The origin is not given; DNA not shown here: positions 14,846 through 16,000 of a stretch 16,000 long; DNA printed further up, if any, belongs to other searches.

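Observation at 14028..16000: Coupled pair of paralogous zinc-ribbon, tail-anchored membrane proteins with no assignable function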

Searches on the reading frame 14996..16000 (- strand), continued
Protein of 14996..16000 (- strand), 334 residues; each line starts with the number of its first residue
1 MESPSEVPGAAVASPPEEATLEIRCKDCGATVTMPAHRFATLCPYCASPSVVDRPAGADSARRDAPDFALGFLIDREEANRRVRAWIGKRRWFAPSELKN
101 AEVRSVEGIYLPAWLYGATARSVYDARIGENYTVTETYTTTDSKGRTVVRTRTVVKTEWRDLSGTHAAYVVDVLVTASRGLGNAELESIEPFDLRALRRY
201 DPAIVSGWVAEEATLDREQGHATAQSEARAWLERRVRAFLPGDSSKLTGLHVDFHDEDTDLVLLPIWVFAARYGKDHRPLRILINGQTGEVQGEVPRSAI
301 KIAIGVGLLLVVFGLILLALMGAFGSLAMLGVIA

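Call 74: get_annotated_region(hit=H11, flank=3500)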
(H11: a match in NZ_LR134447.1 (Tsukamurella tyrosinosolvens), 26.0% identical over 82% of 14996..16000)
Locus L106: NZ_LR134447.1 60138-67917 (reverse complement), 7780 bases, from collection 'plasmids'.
description: Tsukamurella tyrosinosolvens strain NCTC13231 plasmid 5, complete sequence
organism: Tsukamurella tyrosinosolvens (NCBI taxid 57704)
taxonomy: Bacteria; Actinomycetota; Actinomycetes; Mycobacteriales; Tsukamurellaceae; Tsukamurella; Tsukamurella tyrosinosolvens
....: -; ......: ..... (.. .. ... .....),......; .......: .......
typing (MOB-suite, as given by PLSDB): non-mobilizable
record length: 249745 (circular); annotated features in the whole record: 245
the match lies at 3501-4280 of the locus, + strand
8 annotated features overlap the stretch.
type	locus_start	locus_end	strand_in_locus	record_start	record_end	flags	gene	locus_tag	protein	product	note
CDS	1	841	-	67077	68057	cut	-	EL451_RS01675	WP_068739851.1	MerR family transcriptional regulator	GO:0006355 - regulation of DNA-templated transcription [Evidence IEA]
CDS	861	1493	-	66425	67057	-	-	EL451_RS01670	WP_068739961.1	HEAT repeat domain-containing protein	-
CDS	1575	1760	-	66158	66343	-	-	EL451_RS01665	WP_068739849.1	DUF1508 domain-containing protein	-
CDS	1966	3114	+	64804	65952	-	-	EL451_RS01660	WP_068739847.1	SPFH domain-containing protein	-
CDS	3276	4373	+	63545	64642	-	-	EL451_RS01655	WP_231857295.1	hypothetical protein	-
CDS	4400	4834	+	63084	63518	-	-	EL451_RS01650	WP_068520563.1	hypothetical protein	-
CDS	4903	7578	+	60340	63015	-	polA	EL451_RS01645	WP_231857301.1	DNA polymerase I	GO:0006261 - DNA-templated DNA replication [Evidence IEA]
CDS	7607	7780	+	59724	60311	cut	-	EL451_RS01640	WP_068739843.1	hypothetical protein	-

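Call 84: find_encoding_contigs(protein=P0258, flank=4000, max_places=2)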
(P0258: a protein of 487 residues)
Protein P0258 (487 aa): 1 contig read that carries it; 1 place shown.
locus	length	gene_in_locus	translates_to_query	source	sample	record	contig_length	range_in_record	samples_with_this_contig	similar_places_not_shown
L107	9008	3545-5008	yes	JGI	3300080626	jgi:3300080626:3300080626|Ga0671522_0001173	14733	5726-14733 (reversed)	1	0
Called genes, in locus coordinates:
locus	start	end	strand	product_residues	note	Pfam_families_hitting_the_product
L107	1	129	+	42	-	?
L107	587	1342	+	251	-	-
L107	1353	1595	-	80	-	-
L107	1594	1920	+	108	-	PF07883:Cupin_2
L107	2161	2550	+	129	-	-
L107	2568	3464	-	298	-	-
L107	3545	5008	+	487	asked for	-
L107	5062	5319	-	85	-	-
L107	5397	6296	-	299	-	-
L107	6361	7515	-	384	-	-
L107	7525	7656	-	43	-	-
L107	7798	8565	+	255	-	-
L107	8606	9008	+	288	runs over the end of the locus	PF12146:Hydrolase_4, PF00561:Abhydrolase_1, PF12697:Abhydrolase_6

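Call 86: find_encoding_contigs(protein=P0265, flank=4000, max_places=2)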
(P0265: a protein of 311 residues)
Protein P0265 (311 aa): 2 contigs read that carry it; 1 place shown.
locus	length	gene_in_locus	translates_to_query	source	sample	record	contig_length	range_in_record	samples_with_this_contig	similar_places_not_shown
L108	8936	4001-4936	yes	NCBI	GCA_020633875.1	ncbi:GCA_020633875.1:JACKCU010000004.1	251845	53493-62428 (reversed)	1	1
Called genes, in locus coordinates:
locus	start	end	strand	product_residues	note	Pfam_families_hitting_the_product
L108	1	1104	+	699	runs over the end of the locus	PF26550:Tricorn_2nd (faint), PF00930:DPPIV_N (faint), PF07676:PD40, PF26549:Tricorn_N, PF00326:Peptidase_S9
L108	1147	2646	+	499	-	PF04389:Peptidase_M28 (weak), PF01546:Peptidase_M20, PF07687:M20_dimer (weak)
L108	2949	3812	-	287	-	PF02511:Thy1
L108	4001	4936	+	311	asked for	-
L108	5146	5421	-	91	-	-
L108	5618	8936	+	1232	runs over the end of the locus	PF08471:Ribonuc_red_2_N, PF02867:Ribonuc_red_lgC, PF12637:TSCPD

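Call 87: find_encoding_contigs(protein=P0331, flank=4000, max_places=2)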
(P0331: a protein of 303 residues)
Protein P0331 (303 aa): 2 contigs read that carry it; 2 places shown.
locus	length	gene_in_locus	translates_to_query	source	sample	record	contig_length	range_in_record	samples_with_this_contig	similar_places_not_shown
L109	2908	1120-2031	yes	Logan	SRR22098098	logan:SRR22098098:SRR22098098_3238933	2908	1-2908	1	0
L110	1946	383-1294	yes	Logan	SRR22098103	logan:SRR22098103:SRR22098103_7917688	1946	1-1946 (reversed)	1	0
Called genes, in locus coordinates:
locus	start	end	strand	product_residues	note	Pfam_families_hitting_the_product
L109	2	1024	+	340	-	?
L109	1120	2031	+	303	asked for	-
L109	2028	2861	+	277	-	-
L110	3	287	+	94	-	?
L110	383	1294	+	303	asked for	-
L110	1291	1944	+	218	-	?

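Call 96: fold_search(model_id=the predicted structure, library=viral)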
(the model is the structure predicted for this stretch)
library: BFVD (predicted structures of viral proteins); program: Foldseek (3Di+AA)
matches with E <= 10: 450; with E <= 0.001: 2
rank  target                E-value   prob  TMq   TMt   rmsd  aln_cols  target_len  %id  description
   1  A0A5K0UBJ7            4.1e-12  1.00  0.55  0.39   4.4       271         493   16  DnaJ-like subfamily C member 3 [Yasminevirus sp. GU-2018]
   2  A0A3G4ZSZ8            1.4e-10  1.00  0.52  0.50   7.0       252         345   17  DnaJ-like subfamily C member 3 [Edafosvirus sp.]
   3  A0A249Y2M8            1.1e-02  0.44  0.09  0.18  11.2       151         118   11  Uncharacterized protein [Serratia phage 2050H1]
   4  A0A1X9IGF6            1.5e-02  0.35  0.13  0.14  15.7       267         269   11  (no name in the UniProt tables at hand)
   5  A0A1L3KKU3            4.1e-02  0.15  0.10  0.06  24.8       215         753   10  Uncharacterized protein [Hubei picorna-like virus 81]
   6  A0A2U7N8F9            4.4e-02  0.23  0.10  0.17  20.2       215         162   10  Uncharacterized protein [Pseudomonas phage PspYZU05]
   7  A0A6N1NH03            4.6e-02  0.25  0.12  0.15  13.0       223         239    7  Putative ORFan [Tupanvirus deep ocean]
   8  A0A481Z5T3            4.8e-02  0.09  0.08  0.06  17.1       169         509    9  Uncharacterized protein [Pithovirus LCPAC201]
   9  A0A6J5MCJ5            6.0e-02  0.08  0.08  0.05  33.2       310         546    8  Uncharacterized protein [uncultured Caudovirales phage]
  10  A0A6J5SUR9            6.0e-02  0.03  0.07  0.03  28.6       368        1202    7  Uncharacterized protein [uncultured Caudovirales phage]
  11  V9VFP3                8.3e-02  0.51  0.11  0.28   9.8       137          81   12  Uncharacterized protein [Lactococcus phage phiL47]
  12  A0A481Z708            1.1e-01  0.09  0.07  0.06  20.9       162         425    5  Uncharacterized protein [Pithovirus LCPAC202]
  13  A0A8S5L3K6            1.1e-01  0.06  0.08  0.06  42.2       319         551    9  Maturation protein [ssRNA phage SRR6050738_2]
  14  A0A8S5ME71            1.3e-01  0.11  0.09  0.08  14.4       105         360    8  Uncharacterized protein [Siphoviridae sp. ctYh54]
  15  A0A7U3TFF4            1.4e-01  0.18  0.10  0.15  23.9       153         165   12  (no name in the UniProt tables at hand)
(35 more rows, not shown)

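Call 97: search_protein_families(library=pfam, proteins=[P0293, P0314, P0335, P0368, P0372, P0291, P0267, P0356, P0361, P0289], max_evalue=0.01)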
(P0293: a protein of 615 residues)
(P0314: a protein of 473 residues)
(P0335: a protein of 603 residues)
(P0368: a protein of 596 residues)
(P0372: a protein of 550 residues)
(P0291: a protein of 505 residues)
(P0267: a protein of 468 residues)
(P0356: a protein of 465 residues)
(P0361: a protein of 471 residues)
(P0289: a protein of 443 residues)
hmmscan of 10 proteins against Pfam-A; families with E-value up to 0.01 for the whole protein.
P0293 (615 aa): 0 families

P0314 (473 aa): 1 family
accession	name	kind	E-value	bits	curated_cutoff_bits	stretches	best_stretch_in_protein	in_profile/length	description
PF12773.13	DZR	-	0.0086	16.7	27.3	0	6-57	1-39/45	Double zinc ribbon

P0335 (603 aa): 3 families
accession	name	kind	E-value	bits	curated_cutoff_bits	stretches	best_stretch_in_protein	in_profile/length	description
PF01155.25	HypA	-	0.00067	20.1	28.9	0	83-118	69-104/112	Hydrogenase/urease nickel incorporation, metallochaperone, hypA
PF18547.6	HalOD2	-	0.0011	19.2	27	0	36-53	28-45/52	Halobacterial output domain 2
PF03604.18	Zn_ribbon_RPAB4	-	0.0032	17.6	24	0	23-47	2-25/32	DNA directed RNA polymerase, 7 kDa subunit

P0368 (596 aa): 5 families
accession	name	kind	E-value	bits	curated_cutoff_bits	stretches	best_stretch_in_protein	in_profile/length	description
PF01155.25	HypA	-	0.00014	22.3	28.9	0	24-59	63-96/112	Hydrogenase/urease nickel incorporation, metallochaperone, hypA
PF03604.18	Zn_ribbon_RPAB4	-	0.00073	19.6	24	0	32-58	1-26/32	DNA directed RNA polymerase, 7 kDa subunit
PF23455.1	DUF7129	-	0.00092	19.4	30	1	97-120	14-37/45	Domain of unknown function (DUF7129)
PF03966.22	Trm112p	-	0.0035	17.7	22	0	34-62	10-38/40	Trm112p-like protein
PF19134.6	DUF5817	-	0.0045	17.4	31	0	34-77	6-49/57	Domain of unknown function (DUF5817)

P0372 (550 aa): 1 family
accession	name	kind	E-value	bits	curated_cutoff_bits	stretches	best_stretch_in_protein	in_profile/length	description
PF12773.13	DZR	-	0.00044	20.8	27.3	0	5-35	9-33/45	Double zinc ribbon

P0291 (505 aa): 8 families
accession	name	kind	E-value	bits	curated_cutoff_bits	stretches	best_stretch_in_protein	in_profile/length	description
PF19134.6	DUF5817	-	1.9e-05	25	31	0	116-143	4-31/57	Domain of unknown function (DUF5817)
PF13248.11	Zn_ribbon_3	-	3.8e-05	23.4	27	0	55-81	2-24/26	zinc-ribbon domain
PF08271.17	Zn_Ribbon_TF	-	6.5e-05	22.8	29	0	75-87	2-14/43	TFIIB zinc-binding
PF12773.13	DZR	-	0.00016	22.2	27.3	0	54-82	12-33/45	Double zinc ribbon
PF07295.17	DUF1451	-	0.00048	20.7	26.1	1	56-83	114-141/146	Zinc-ribbon containing domain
PF01155.25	HypA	-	0.0012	19.3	28.9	0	109-142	64-95/112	Hydrogenase/urease nickel incorporation, metallochaperone, hypA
PF23548.1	Zn_ribbon_FGT1_2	-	0.0013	18.7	27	1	115-144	2-31/35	FORGETTER1 second zinc ribbon domain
PF07282.18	Cas12f1-like_TNB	-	0.0046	17.5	26.3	0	114-143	27-50/60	Cas12f1-like, TNB domain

P0267 (468 aa): 6 families
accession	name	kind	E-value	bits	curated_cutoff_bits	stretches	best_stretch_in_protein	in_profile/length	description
PF18319.7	Zn_ribbon_PriA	-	0.00027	21.3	26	1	20-44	1-25/27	PriA DNA helicase Cys-rich region (CRR) domain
PF08271.17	Zn_Ribbon_TF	-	0.00028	20.8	29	1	18-44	1-28/43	TFIIB zinc-binding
PF01155.25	HypA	-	0.00034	21.1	28.9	0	79-112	70-101/112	Hydrogenase/urease nickel incorporation, metallochaperone, hypA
PF01667.23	Ribosomal_S27e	-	0.0051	16.9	24.5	0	19-46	9-37/55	Ribosomal protein S27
PF21159.3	FlgK_2nd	-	0.0061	17.4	24.7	0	11-49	18-56/116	Flagellar hook-associated protein 1, D3 domain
PF14354.12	Lar_restr_allev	-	0.0061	17.2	28.6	0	35-89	3-35/58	Restriction alleviation protein Lar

P0356 (465 aa): 4 families
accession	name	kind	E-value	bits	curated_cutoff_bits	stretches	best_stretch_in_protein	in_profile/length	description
PF07282.18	Cas12f1-like_TNB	-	0.0014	19.2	26.3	0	127-174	9-50/60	Cas12f1-like, TNB domain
PF12773.13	DZR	-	0.0015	19.1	27.3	0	81-106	14-33/45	Double zinc ribbon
PF21344.3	Zn_ribbon_LysW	-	0.0032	17.5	27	0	147-175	1-32/46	Alpha-aminoadipate carrier protein LysW-like, globular domain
PF13248.11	Zn_ribbon_3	-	0.0078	16.1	27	0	145-172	1-24/26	zinc-ribbon domain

P0361 (471 aa): 7 families
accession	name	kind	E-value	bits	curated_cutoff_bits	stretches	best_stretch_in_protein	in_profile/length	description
PF09297.16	Zn_ribbon_NUD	-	1e-06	28.8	24.8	1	86-110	6-30/32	NADH pyrophosphatase zinc ribbon domain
PF08271.17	Zn_Ribbon_TF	-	2e-06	27.7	29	1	85-110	2-28/43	TFIIB zinc-binding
PF07295.17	DUF1451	-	1.3e-05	25.8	26.1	1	125-174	90-139/146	Zinc-ribbon containing domain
PF01155.25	HypA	-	0.00042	20.7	28.9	0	145-177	67-97/112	Hydrogenase/urease nickel incorporation, metallochaperone, hypA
PF12773.13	DZR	-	0.00089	19.8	27.3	0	148-177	12-35/45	Double zinc ribbon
PF13248.11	Zn_ribbon_3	-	0.0026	17.6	27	0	149-158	3-11/26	zinc-ribbon domain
PF23547.1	Zn_ribbon_FGT1_1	-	0.0052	16.8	27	1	84-114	3-33/35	FORGETTER1 first zinc ribbon domain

P0289 (443 aa): 2 families
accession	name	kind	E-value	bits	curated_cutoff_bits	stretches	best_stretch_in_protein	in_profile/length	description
PF07295.17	DUF1451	-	0.00012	22.7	26.1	0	16-46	110-140/146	Zinc-ribbon containing domain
PF01155.25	HypA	-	0.0015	19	28.9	0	79-111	65-95/112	Hydrogenase/urease nickel incorporation, metallochaperone, hypA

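Call 105: find_homologous_proteins(query=A6, max_evalue=1e-20)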
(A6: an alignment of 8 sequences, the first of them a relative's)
Query A6 (8 sequences) (382 aa, profile of the alignment): 8000 proteins with E <= 1e-20 among 8000 candidates; the best 120 are listed.
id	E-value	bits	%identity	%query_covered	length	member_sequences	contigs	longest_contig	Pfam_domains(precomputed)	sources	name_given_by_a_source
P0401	3.3e-159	548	-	-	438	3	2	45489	PF01145.32,PF13421.12,PF14237.12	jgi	-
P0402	5.3e-157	541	99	100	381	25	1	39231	PF01145.32,PF13421.12,PF14237.12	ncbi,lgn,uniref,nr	ncbi:SPFH domain-containing protein [Paracoccus versutus]|uniref:SPFH domain-containing protein n=1 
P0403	1.4e-156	539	-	-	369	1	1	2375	PF01145.32,PF13421.12,PF14237.12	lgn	-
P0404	7.7e-156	537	52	98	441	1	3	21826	PF01145.32,PF13421.12,PF14237.12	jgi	jgi:membrane protease subunit (stomatin/prohibitin family)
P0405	1.9e-154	532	52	100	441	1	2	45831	PF01145.32,PF13421.12,PF14237.12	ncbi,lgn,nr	ncbi:MAG: SPFH domain-containing protein [Gammaproteobacteria bacterium]|nr:SPFH domain-containing p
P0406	1.6e-153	529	-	-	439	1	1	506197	PF01145.32,PF13421.12,PF14237.12,PF02213.22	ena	-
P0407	2.0e-153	529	-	-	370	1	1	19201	PF01145.32,PF13421.12,PF14237.12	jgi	-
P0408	2.1e-153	529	54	99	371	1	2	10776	PF01145.32,PF13421.12,PF14237.12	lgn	-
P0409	4.3e-153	528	-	-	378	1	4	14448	PF01145.32,PF13421.12,PF14237.12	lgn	-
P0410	4.9e-153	528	-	-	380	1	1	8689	PF01145.32,PF13421.12,PF14237.12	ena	-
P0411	5.3e-153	527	-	-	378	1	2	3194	PF01145.32,PF13421.12,PF14237.12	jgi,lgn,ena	-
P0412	5.3e-153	527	-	-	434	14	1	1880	PF01145.32,PF13421.12,PF14237.12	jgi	jgi:membrane protease subunit (stomatin/prohibitin family)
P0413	8.3e-153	527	-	-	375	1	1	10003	PF01145.32,PF13421.12,PF14237.12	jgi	-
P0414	8.5e-153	527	52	96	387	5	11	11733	PF01145.32,PF13421.12,PF14237.12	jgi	jgi:membrane protease subunit (stomatin/prohibitin family)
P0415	8.7e-153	527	-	-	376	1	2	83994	PF01145.32,PF13421.12,PF14237.12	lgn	-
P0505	2.0e-148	512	-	-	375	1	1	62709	PF01145.32,PF13421.12,PF14237.12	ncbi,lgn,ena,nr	ncbi:MAG: SPFH domain-containing protein [Planctomycetes bacterium]|nr:SPFH domain-containing protei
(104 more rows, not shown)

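Call 106: find_encoding_contigs(protein=P0505, flank=5000, max_places=2)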
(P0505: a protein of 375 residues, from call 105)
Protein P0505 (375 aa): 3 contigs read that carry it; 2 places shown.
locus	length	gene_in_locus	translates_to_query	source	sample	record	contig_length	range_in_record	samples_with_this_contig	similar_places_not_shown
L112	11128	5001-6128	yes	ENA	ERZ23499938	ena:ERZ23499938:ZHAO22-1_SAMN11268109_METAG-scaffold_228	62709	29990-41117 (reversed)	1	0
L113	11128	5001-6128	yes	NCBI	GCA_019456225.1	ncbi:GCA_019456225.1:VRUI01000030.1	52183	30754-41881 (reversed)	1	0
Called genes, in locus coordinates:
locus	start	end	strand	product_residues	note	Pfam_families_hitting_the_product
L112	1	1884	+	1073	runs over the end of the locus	PF18582:HZS_alpha, PF03781:FGE-sulfatase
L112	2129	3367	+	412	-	PF00696:AA_kinase, PF01842:ACT (faint), PF13840:ACT_7, PF22468:ACT_9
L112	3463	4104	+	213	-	PF00565:SNase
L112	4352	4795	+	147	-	PF10861:DUF2784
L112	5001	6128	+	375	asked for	PF13421:Band_7_1, PF01145:Band_7, PF14237:GYF_2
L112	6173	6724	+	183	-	-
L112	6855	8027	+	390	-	-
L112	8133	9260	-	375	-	PF03033:Glyco_transf_28, PF04101:Glyco_tran_28_C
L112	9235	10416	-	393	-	PF01098:FTSW_RODA_SPOVE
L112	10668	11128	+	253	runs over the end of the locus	PF02837:Glyco_hydro_2_N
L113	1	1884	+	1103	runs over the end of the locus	PF18582:HZS_alpha, PF03781:FGE-sulfatase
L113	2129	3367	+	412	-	PF00696:AA_kinase, PF01842:ACT (faint), PF13840:ACT_7, PF22468:ACT_9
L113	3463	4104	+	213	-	PF00565:SNase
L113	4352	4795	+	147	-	PF10861:DUF2784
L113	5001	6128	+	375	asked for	PF13421:Band_7_1, PF01145:Band_7, PF14237:GYF_2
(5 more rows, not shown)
